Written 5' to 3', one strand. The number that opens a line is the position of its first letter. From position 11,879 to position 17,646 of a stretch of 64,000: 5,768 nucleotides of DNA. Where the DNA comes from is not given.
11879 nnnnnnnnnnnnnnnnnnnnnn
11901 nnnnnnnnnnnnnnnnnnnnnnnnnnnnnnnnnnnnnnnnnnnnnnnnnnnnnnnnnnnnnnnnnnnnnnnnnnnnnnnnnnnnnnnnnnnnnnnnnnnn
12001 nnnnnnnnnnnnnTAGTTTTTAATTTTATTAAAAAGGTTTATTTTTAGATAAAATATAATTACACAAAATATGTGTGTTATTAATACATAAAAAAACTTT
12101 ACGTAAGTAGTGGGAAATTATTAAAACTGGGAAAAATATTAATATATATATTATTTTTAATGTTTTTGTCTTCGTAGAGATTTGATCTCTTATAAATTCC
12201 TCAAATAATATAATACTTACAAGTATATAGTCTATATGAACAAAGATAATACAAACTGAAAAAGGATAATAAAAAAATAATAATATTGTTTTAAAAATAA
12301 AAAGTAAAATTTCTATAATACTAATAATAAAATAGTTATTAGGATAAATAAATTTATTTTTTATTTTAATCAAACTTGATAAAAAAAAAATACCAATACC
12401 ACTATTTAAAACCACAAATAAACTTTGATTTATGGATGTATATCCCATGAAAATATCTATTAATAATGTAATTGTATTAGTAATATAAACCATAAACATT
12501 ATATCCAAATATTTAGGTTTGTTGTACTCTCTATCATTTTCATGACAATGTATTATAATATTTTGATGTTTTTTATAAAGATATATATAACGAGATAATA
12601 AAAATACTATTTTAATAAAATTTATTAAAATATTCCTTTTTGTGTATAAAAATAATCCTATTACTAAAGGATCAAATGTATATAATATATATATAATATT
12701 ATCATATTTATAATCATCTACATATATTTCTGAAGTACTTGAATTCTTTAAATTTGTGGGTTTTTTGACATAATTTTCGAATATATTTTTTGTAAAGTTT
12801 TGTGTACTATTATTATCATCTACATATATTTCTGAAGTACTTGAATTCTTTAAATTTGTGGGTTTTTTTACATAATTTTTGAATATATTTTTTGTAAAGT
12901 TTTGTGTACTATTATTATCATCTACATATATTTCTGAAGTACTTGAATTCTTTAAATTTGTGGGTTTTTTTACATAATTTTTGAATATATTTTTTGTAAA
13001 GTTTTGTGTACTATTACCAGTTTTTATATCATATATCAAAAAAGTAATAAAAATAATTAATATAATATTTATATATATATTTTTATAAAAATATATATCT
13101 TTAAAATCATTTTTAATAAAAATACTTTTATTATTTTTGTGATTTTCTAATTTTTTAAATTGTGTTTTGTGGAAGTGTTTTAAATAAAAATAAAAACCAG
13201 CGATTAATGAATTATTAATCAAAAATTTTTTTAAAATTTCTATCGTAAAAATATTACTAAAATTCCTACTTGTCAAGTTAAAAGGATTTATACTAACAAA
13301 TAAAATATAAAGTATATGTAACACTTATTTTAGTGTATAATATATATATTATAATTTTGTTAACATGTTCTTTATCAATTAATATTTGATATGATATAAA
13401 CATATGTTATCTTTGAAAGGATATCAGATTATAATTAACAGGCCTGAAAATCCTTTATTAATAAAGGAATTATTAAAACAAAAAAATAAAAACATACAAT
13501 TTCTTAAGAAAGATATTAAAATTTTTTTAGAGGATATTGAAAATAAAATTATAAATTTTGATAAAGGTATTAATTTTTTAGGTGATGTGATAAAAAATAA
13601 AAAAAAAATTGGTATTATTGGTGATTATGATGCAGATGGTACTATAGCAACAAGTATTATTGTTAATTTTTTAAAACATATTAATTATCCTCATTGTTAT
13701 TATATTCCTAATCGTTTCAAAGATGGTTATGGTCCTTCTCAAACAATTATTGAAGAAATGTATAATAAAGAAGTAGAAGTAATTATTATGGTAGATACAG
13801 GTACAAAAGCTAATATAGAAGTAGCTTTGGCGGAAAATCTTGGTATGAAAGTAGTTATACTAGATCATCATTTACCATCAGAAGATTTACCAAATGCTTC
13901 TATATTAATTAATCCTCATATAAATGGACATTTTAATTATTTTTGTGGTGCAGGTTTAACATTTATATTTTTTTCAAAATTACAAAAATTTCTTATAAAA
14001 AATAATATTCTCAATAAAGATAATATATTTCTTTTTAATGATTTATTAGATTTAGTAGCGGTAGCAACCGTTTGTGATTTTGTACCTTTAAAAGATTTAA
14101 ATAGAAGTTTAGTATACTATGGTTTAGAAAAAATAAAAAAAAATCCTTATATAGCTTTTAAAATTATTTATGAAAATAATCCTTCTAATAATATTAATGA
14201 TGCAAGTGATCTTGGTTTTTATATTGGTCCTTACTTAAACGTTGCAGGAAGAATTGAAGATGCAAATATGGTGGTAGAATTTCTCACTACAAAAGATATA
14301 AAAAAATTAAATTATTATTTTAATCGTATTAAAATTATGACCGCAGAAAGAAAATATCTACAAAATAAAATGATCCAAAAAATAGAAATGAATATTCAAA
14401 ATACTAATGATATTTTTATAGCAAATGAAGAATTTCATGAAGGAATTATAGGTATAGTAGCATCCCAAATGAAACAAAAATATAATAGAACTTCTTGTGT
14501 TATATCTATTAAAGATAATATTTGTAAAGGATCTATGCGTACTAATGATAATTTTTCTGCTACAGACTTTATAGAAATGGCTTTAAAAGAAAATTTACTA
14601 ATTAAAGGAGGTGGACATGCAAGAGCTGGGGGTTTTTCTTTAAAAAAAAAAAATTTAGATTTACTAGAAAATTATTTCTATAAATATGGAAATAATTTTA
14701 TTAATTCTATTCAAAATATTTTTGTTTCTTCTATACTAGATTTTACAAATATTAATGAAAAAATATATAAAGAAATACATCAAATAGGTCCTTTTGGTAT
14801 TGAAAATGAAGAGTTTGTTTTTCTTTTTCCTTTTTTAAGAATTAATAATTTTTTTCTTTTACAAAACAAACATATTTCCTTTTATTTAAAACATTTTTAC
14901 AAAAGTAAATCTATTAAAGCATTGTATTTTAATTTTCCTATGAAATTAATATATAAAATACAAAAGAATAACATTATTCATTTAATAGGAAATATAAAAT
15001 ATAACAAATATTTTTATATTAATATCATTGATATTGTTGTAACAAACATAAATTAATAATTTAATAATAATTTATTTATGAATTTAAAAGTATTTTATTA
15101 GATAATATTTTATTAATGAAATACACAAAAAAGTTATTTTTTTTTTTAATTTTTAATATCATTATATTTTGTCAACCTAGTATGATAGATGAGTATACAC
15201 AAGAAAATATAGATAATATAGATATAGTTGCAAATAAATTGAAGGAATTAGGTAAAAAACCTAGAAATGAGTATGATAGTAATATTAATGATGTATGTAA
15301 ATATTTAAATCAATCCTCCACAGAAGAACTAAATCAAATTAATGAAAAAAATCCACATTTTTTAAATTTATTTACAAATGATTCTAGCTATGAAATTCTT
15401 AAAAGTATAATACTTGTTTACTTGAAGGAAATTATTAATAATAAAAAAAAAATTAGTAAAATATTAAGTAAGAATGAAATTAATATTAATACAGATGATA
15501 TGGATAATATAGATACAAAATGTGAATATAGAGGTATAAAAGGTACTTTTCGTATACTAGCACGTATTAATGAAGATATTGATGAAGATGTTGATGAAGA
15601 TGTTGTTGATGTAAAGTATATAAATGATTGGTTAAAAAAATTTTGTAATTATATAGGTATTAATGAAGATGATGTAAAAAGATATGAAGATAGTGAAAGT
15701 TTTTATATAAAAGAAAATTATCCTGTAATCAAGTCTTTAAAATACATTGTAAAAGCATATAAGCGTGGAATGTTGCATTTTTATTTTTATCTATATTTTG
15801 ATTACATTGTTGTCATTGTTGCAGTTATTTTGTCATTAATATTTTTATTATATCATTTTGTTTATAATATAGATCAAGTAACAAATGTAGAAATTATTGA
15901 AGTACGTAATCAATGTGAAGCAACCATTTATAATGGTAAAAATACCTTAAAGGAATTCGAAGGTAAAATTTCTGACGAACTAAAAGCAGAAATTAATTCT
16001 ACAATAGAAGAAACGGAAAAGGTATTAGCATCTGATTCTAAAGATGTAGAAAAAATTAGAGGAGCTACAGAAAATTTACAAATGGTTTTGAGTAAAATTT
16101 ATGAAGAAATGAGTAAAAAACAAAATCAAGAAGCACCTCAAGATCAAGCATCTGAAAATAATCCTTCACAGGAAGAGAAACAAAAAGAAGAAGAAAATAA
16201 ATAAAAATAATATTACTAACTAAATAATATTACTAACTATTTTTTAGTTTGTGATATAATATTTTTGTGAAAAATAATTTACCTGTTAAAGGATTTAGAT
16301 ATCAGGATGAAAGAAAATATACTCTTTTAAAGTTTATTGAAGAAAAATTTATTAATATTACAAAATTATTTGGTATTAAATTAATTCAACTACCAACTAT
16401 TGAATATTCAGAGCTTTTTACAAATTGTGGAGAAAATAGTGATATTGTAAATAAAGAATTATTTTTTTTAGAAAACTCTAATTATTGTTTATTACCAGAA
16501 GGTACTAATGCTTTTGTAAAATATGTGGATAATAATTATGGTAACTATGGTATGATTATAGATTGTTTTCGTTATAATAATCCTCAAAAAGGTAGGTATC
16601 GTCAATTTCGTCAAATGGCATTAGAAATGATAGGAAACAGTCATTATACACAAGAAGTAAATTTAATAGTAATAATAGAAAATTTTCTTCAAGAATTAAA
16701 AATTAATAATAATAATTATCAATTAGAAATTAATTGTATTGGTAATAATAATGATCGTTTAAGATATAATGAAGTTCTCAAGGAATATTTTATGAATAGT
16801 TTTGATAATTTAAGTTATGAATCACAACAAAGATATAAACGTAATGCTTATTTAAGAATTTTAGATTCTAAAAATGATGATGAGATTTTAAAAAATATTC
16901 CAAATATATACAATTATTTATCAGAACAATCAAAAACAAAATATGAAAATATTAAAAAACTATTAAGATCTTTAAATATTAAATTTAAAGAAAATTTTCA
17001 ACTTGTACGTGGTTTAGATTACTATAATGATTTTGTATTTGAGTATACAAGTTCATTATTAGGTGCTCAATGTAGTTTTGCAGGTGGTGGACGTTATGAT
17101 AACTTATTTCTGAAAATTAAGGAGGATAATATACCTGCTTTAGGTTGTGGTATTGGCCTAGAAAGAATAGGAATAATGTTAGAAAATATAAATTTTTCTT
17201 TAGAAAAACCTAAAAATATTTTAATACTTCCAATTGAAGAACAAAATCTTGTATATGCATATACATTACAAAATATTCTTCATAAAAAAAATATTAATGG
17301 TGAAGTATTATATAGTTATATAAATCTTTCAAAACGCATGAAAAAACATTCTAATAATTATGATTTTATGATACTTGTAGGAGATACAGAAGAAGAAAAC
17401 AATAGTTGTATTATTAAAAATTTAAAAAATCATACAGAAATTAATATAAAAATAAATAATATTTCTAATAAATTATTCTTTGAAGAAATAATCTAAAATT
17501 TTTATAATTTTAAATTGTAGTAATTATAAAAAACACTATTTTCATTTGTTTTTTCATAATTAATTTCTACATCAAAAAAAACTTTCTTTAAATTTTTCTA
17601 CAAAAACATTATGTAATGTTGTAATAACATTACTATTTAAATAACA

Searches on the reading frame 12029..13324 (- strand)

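Call 24: search_protein_families(library=pfam, proteins=[window:12029-13324:-], max_evalue=0.00001)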
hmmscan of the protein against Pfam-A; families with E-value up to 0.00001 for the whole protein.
window:12029-13324:- (431 aa): 0 families

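Call 69: search_protein_families(library=pfam, proteins=[window:12029-13324:-], max_evalue=0.05)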
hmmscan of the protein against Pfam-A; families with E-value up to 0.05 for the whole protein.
window:12029-13324:- (431 aa): 1 family
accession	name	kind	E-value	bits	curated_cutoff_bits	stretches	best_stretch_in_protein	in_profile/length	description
PF09232.15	Caenor_Her-1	-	0.0087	16.6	20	0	109-157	38-86/132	Caenorhabditis elegans Her-1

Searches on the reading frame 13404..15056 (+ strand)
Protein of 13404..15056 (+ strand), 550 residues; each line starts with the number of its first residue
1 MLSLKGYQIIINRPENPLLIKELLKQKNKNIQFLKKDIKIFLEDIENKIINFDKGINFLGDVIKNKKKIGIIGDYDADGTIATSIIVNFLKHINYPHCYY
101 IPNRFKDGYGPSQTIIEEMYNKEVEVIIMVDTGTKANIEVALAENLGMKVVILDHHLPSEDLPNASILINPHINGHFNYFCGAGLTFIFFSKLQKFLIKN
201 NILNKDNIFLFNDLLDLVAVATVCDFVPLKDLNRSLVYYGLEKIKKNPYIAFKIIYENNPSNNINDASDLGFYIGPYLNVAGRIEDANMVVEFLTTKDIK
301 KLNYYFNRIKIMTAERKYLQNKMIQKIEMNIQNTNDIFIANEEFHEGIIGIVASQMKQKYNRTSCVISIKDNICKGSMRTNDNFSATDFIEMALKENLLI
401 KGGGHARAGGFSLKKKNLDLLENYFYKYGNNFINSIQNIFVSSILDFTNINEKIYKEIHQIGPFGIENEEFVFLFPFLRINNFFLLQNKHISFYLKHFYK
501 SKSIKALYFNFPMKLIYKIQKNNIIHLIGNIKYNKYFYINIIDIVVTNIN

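Call 24: search_protein_families(library=pfam, proteins=[window:13404-15056:+], max_evalue=0.00001)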
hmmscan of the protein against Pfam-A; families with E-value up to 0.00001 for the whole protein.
window:13404-15056:+ (550 aa): 3 families
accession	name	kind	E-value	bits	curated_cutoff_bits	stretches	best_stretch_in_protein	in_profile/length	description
PF01368.27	DHH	-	1.7e-18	67.5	28.1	1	68-221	1-124/125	DHH family, N-terminal domain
PF17768.7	RecJ_OB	-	4.1e-13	49.8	27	1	445-536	5-95/107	RecJ OB domain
PF02272.25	DHHA1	-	2.7e-12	47.5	25.9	1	341-421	10-92/102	DHHA1 domain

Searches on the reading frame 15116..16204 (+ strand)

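Call 24: search_protein_families(library=pfam, proteins=[window:15116-16204:+], max_evalue=0.00001)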
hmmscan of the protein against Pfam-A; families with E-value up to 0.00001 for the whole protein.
window:15116-16204:+ (362 aa): 0 families

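Call 69: search_protein_families(library=pfam, proteins=[window:15116-16204:+], max_evalue=0.05)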
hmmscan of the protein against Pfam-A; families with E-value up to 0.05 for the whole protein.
window:15116-16204:+ (362 aa): 1 family
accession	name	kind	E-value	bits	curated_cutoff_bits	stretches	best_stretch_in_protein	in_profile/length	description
PF00012.26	HSP70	-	3e-05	22.9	20.6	1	257-333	524-598/599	Hsp70 protein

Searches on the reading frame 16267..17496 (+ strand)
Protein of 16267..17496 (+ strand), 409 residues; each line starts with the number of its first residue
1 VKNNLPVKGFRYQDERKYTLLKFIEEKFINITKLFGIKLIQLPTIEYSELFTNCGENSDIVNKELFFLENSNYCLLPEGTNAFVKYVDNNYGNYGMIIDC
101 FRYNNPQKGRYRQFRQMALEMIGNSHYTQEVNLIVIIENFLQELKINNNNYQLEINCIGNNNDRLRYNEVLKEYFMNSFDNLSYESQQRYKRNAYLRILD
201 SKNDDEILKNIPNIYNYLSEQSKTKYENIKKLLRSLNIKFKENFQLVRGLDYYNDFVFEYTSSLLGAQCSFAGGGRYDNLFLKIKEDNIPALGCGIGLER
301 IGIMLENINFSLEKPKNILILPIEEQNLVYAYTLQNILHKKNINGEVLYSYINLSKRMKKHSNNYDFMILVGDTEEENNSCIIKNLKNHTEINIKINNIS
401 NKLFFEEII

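Call 26: search_protein_families(library=pfam, proteins=[window:16267-17496:+], max_evalue=0.001)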
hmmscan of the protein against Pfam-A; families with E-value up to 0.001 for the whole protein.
window:16267-17496:+ (409 aa): 3 families
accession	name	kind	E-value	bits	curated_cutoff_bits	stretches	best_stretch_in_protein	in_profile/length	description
PF13393.11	tRNA-synt_His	-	5.9e-17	62.3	25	1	20-301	12-308/308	Histidyl-tRNA synthetase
PF03129.25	HGTP_anticodon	-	9.6e-08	32.5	21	1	318-403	2-91/94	Anticodon binding domain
PF00152.25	tRNA-synt_2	-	0.0008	19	25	0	75-305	74-292/308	tRNA synthetases class II (D, K and N)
